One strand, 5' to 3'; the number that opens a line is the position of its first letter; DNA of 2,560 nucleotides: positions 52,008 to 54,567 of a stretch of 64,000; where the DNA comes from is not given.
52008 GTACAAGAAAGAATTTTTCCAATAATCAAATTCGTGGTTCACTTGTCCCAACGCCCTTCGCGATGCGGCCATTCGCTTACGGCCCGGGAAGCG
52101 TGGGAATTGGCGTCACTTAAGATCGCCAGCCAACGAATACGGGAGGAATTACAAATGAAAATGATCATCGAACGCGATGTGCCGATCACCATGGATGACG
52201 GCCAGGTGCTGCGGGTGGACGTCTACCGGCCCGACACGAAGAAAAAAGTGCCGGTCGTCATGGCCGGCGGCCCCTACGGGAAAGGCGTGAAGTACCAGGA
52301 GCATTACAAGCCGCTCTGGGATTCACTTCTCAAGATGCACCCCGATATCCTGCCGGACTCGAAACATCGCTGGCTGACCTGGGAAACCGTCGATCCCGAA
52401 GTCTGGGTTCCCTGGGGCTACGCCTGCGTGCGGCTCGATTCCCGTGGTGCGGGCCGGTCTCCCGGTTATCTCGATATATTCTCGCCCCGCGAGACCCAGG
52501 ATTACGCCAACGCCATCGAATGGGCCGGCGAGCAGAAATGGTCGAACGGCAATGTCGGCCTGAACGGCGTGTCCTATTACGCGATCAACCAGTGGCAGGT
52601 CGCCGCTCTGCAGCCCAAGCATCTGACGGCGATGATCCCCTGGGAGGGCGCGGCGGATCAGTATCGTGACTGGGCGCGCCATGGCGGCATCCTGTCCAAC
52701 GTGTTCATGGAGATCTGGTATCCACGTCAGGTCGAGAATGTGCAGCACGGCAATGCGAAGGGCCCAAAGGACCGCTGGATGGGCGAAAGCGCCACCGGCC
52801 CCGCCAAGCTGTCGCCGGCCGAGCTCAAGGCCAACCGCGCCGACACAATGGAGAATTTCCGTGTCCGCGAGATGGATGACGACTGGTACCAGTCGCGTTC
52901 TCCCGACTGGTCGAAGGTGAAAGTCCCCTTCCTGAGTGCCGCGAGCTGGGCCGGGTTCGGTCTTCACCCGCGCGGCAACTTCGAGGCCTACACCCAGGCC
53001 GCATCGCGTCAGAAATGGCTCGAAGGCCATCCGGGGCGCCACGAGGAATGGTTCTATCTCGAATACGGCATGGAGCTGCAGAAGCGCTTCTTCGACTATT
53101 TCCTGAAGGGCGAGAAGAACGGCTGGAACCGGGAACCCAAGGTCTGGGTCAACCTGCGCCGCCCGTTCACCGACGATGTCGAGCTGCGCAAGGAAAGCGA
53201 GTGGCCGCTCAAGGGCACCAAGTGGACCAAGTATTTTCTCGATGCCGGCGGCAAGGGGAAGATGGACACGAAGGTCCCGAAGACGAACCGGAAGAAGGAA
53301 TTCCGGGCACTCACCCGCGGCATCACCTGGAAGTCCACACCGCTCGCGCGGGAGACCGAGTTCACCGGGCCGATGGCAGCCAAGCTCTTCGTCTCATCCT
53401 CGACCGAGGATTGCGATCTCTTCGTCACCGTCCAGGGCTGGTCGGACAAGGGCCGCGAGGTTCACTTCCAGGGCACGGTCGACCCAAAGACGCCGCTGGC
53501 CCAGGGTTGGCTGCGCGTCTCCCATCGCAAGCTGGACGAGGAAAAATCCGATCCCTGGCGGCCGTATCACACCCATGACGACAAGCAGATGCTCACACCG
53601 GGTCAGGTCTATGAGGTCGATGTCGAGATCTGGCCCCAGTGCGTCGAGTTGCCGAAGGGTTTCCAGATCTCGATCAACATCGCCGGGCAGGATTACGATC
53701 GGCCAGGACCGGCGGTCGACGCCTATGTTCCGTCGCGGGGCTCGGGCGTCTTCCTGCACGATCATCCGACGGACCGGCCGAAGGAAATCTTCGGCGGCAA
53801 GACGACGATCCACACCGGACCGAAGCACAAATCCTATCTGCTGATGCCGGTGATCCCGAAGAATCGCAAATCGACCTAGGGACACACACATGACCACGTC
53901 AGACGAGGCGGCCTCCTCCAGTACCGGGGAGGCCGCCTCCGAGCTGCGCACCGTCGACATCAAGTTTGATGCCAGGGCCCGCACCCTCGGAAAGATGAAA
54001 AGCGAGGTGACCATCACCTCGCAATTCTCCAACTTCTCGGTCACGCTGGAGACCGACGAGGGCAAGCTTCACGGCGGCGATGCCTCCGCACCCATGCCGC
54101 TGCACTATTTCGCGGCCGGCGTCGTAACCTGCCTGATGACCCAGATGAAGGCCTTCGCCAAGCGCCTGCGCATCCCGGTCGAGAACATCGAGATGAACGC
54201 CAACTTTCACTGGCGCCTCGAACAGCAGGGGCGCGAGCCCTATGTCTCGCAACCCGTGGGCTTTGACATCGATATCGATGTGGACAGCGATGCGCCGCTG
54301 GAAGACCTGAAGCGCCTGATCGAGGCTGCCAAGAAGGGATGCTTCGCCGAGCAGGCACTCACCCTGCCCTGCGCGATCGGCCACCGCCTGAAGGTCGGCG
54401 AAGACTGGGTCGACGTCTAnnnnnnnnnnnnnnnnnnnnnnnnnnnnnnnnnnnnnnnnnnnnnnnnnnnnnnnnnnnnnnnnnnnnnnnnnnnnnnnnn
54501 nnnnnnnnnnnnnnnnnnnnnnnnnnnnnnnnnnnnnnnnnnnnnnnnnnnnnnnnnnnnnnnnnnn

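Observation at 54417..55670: Secreted, unusually cysteine-rich beta-lactamase-fold hydrolase in an apparently AT-shifted gene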

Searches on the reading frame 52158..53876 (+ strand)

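Call 4: search_protein_families(library=pfam, proteins=[window:52158-53876:+], max_evalue=0.01)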
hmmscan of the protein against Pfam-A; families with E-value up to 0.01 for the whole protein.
window:52158-53876:+ (573 aa): 2 families
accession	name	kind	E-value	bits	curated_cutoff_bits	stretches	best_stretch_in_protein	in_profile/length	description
PF02129.25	Peptidase_S15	-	3.9e-45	155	23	1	14-295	1-260/262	X-Pro dipeptidyl-peptidase (S15 family)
PF08530.16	PepX_C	-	3.1e-34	119.2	22.5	1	321-561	1-216/217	X-Pro dipeptidyl-peptidase C-terminal non-catalytic domain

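Call 38: search_protein_families(library=ncbifam, proteins=[window:52161-53876:+], max_evalue=0.00001)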
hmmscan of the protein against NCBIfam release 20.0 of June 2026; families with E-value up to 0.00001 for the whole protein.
window:52161-53876:+ (572 aa): 4 families
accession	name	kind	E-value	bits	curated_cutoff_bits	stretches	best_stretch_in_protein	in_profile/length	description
TIGR00976.1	CocE_NonD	subfamily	1.9e-74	251.6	66.3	2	10-372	2-356/550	CocE/NonD family hydrolase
NF003780.0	PRK05371.1-1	subfamily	1.7e-19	69.7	642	2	16-177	72-243/594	Xaa-Pro dipeptidyl-peptidase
NF003782.0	PRK05371.1-3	subfamily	9e-11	40.8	711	1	82-180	198-308/648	Xaa-Pro dipeptidyl-peptidase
NF003781.0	PRK05371.1-2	equivalog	2.1e-06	26.4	881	0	13-60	200-252/805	Xaa-Pro dipeptidyl-peptidase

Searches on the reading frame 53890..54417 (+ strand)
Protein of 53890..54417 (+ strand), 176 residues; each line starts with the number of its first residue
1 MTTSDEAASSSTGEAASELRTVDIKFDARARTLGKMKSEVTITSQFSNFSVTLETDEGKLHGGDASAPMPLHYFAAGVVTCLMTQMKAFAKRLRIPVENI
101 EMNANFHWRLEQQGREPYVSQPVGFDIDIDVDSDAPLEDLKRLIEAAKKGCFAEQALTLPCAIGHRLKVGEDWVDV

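Call 4: search_protein_families(library=pfam, proteins=[window:53890-54417:+], max_evalue=0.01)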
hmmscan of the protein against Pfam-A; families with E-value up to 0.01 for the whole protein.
window:53890-54417:+ (176 aa): 1 family
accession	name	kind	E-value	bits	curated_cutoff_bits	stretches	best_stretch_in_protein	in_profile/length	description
PF02566.24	OsmC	-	5.2e-14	52.9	27.5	1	63-161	1-95/100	OsmC-like protein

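Call 38: search_protein_families(library=ncbifam, proteins=[window:53890-54417:+], max_evalue=0.00001)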
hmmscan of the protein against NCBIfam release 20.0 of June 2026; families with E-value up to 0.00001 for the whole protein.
window:53890-54417:+ (176 aa): 2 families
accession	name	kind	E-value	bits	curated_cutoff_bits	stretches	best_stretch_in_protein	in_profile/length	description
NF041052.1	OsmC_like_Se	domain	4.5e-34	117.4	95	1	26-169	2-142/144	OsmC-related (seleno)protein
TIGR03549.1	TIGR03549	equivalog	6.2e-06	24.7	900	1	40-106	10-74/723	OsmC domain/YcaO domain-containing protein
